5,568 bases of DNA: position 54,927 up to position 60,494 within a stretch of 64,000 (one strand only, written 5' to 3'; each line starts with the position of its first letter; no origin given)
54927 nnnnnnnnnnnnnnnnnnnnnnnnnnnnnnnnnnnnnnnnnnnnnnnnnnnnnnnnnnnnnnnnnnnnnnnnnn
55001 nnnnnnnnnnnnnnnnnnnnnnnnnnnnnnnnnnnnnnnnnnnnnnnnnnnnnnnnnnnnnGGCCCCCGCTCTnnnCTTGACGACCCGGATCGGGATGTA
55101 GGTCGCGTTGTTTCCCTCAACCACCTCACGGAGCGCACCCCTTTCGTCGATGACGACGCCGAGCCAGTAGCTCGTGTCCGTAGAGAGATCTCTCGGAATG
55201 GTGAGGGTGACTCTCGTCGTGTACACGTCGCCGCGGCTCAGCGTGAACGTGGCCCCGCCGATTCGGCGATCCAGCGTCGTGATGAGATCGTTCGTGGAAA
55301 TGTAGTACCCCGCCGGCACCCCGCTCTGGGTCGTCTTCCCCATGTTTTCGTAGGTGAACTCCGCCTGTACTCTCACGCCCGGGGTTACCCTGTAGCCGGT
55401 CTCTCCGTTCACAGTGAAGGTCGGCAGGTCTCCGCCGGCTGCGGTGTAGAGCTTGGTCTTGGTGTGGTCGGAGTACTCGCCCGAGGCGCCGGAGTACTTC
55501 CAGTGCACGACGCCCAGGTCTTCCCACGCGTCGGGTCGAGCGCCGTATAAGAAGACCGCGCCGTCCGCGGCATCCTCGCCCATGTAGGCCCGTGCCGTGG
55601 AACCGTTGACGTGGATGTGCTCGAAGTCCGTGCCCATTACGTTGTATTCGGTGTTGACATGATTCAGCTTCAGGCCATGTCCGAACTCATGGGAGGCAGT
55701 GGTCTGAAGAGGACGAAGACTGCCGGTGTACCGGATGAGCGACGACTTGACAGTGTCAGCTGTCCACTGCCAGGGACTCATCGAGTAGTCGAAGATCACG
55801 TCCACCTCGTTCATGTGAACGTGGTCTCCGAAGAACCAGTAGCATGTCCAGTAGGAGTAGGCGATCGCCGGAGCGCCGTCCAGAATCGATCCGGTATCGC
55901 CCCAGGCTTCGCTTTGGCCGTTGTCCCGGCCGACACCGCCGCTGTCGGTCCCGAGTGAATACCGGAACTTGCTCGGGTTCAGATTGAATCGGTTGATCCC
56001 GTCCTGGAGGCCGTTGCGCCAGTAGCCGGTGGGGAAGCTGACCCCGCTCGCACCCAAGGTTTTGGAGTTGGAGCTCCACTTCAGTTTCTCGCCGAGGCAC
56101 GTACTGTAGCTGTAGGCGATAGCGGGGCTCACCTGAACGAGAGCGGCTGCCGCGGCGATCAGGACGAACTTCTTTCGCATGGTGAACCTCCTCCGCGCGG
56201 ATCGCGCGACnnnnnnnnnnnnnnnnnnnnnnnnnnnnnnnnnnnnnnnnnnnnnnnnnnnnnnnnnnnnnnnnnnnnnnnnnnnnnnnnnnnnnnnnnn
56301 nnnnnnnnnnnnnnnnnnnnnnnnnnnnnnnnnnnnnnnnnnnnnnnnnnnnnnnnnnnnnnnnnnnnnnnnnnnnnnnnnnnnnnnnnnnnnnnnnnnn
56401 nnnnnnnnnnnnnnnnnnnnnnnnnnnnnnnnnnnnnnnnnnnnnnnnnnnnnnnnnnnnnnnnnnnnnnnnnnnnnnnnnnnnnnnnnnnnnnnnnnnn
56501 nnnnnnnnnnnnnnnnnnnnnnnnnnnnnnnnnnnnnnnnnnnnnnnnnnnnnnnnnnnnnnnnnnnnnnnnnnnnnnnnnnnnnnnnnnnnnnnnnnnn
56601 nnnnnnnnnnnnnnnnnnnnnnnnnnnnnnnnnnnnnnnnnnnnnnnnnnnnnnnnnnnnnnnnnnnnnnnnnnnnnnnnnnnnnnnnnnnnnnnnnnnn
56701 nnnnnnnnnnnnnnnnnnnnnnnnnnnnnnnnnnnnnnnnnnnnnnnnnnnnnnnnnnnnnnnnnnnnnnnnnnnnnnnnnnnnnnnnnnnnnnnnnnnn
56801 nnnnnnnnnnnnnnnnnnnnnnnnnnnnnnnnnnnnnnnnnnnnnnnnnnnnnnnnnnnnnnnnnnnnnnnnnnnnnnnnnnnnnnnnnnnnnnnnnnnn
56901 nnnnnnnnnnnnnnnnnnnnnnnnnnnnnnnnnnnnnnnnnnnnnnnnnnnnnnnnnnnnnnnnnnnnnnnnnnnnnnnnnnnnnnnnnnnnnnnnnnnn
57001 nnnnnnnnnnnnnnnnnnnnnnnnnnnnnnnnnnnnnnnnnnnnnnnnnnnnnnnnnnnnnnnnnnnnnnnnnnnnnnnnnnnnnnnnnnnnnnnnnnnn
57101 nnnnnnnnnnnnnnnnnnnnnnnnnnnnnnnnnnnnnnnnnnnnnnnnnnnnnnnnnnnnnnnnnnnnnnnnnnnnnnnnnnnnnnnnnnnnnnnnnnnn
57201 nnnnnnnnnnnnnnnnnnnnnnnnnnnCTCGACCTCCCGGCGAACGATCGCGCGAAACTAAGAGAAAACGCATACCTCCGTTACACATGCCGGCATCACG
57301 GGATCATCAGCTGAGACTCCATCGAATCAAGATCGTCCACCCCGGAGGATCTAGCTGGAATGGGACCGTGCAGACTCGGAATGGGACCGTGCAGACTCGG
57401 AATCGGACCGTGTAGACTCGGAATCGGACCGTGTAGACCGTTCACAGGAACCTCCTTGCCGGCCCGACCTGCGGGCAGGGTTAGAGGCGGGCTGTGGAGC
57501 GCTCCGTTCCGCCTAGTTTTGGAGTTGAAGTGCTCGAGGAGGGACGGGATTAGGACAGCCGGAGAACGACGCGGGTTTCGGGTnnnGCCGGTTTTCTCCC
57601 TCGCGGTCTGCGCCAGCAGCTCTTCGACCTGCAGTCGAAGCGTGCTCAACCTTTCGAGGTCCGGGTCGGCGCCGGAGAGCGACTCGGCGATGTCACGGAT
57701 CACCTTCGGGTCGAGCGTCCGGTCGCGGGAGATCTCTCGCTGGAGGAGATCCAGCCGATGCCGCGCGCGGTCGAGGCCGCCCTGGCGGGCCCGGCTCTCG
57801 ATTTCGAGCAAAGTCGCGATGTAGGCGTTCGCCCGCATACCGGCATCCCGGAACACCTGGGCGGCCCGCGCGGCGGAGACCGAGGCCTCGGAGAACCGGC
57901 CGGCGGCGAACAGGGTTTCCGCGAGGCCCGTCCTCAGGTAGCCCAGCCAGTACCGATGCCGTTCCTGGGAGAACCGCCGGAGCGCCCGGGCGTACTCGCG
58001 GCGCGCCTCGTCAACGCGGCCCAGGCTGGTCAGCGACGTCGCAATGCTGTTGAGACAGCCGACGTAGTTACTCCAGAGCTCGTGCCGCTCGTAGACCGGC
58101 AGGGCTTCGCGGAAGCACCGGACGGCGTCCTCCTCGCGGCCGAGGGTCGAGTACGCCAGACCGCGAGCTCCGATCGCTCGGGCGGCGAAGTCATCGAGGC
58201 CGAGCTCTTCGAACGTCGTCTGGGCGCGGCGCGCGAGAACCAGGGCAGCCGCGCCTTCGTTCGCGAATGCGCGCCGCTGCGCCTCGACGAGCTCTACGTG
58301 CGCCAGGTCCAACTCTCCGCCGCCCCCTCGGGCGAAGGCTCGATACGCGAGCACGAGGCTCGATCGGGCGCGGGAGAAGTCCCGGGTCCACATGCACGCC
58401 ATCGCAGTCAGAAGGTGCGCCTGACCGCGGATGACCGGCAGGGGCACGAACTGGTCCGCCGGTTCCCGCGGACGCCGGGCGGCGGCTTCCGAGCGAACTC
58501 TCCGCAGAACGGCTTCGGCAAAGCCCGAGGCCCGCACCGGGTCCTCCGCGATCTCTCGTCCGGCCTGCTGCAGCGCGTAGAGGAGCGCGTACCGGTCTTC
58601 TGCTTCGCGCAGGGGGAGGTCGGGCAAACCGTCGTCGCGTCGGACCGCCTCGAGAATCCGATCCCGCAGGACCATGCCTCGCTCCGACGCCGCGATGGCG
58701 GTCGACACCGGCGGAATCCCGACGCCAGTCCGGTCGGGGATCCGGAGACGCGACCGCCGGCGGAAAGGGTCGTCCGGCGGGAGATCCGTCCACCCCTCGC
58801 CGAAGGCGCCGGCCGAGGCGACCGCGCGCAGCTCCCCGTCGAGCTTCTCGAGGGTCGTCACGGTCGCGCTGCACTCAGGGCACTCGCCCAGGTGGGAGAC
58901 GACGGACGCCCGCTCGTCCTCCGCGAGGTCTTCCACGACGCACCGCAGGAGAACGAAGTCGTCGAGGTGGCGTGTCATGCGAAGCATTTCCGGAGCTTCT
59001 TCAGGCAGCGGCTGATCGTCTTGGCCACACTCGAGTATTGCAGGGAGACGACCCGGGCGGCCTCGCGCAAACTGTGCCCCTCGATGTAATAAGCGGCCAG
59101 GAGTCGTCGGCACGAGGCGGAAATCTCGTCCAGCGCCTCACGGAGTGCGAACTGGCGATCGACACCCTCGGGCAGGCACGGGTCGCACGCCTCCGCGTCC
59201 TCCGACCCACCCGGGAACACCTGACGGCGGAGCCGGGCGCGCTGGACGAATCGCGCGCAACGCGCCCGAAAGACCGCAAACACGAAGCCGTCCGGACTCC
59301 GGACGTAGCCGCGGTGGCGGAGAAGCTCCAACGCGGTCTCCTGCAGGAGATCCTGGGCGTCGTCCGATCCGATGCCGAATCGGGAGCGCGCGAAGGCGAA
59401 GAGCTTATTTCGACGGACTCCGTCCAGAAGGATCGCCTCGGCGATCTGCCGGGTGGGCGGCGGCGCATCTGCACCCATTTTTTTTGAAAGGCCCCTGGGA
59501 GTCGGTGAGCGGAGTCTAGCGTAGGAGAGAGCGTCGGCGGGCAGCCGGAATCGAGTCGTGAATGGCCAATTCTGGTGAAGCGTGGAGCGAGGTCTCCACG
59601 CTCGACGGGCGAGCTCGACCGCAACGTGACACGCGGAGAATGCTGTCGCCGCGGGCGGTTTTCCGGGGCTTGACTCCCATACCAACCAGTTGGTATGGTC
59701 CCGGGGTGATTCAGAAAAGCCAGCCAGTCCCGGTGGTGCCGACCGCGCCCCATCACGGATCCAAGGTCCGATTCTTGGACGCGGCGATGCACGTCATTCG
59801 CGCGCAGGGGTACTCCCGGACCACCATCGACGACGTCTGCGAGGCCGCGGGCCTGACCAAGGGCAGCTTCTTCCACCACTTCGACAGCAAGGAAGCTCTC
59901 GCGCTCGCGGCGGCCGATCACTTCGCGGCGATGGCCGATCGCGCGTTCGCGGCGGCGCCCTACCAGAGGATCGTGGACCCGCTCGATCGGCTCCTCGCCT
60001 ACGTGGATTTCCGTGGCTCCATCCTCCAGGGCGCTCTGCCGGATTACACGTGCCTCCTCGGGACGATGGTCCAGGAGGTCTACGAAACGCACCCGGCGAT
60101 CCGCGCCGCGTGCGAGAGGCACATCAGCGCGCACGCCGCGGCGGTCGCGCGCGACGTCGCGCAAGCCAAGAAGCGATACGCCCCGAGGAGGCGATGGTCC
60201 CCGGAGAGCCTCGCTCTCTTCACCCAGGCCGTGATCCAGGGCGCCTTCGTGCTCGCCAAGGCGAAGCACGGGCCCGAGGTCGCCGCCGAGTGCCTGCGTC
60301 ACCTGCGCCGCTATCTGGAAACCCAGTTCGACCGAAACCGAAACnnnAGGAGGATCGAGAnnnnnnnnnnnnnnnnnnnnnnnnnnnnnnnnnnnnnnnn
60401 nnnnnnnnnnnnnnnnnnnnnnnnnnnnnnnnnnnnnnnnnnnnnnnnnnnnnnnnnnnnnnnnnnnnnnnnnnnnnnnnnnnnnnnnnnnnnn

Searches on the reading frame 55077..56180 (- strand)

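Call 41: search_protein_families(library=pfam, proteins=[window:55077-56180:-], max_evalue=0.001)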
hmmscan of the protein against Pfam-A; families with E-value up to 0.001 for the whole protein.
window:55077-56180:- (368 aa): 1 family
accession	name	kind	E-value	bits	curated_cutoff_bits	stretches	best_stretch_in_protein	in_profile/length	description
PF07705.17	CARDB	-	0.00017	22.2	22.7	1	253-359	2-98/101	CARDB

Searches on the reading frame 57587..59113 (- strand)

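Call 41: search_protein_families(library=pfam, proteins=[window:57587-59113:-], max_evalue=0.001)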
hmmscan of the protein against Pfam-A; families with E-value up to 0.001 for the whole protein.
window:57587-59113:- (509 aa): 7 families
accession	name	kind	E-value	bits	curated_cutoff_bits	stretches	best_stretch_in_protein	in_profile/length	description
PF13424.12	TPR_12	-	1.1e-11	45.2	30.1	2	354-422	6-76/77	Tetratricopeptide repeat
PF13374.12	TPR_10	-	1.9e-09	37.7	27.5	0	353-380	4-31/42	Tetratricopeptide repeat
PF07719.23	TPR_2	-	9.1e-09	35.2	27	0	312-338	2-28/34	Tetratricopeptide repeat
PF00515.34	TPR_1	-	1.6e-06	28.1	27.8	0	312-339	2-29/34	Tetratricopeptide repeat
PF13181.12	TPR_8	-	1.7e-05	25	25.7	0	311-338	1-28/34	Tetratricopeptide repeat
PF17874.7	TPR_MalT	-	2.3e-05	24.3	45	1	283-462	13-192/336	MalT-like TPR region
PF14559.12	TPR_19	-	0.0002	22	25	0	393-416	27-50/68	Tetratricopeptide repeat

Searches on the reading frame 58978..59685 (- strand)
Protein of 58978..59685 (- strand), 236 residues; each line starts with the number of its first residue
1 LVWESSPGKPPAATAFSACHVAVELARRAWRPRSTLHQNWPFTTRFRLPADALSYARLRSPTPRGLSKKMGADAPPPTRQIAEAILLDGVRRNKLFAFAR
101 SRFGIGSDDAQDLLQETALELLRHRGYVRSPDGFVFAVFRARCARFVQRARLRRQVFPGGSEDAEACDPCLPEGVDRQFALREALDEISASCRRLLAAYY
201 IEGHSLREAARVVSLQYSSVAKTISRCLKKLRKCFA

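Call 41: search_protein_families(library=pfam, proteins=[window:58978-59685:-], max_evalue=0.001)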
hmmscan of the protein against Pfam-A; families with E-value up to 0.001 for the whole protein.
window:58978-59685:- (236 aa): 3 families
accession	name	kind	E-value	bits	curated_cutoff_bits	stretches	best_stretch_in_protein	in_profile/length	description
PF08281.18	Sigma70_r4_2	-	3.7e-06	26.9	25.7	1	180-231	3-54/54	Sigma-70, region 4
PF04542.20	Sigma70_r2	-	1.7e-05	24.9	24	1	93-155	7-68/71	Sigma-70 region 2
PF04545.22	Sigma70_r4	-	0.00068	19.5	24.1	0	184-233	1-50/50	Sigma-70, region 4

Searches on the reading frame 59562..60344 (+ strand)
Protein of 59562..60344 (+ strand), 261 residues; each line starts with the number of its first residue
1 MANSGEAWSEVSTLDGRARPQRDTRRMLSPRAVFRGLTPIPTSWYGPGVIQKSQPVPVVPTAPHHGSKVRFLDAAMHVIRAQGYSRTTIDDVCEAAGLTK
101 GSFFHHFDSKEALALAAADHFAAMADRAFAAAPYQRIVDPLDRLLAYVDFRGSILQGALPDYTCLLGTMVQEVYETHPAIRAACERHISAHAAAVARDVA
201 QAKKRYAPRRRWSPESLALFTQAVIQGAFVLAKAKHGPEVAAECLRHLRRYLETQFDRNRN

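Call 41: search_protein_families(library=pfam, proteins=[window:59562-60344:+], max_evalue=0.001)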
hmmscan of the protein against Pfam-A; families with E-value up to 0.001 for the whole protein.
window:59562-60344:+ (261 aa): 3 families
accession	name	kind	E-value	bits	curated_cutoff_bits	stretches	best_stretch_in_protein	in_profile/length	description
PF00440.29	TetR_N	-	1.1e-16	60.7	24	1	72-117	2-47/47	Bacterial regulatory proteins, tetR family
PF16925.10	TetR_C_13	-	6.5e-10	39.8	27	1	140-248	1-109/109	Tetracyclin repressor-like, C-terminal domain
PF21993.1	TetR_C_13_2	-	6.5e-06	26.8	27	1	160-237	21-93/103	Transcriptional regulator LmrA/YxaF-like, C-terminal domain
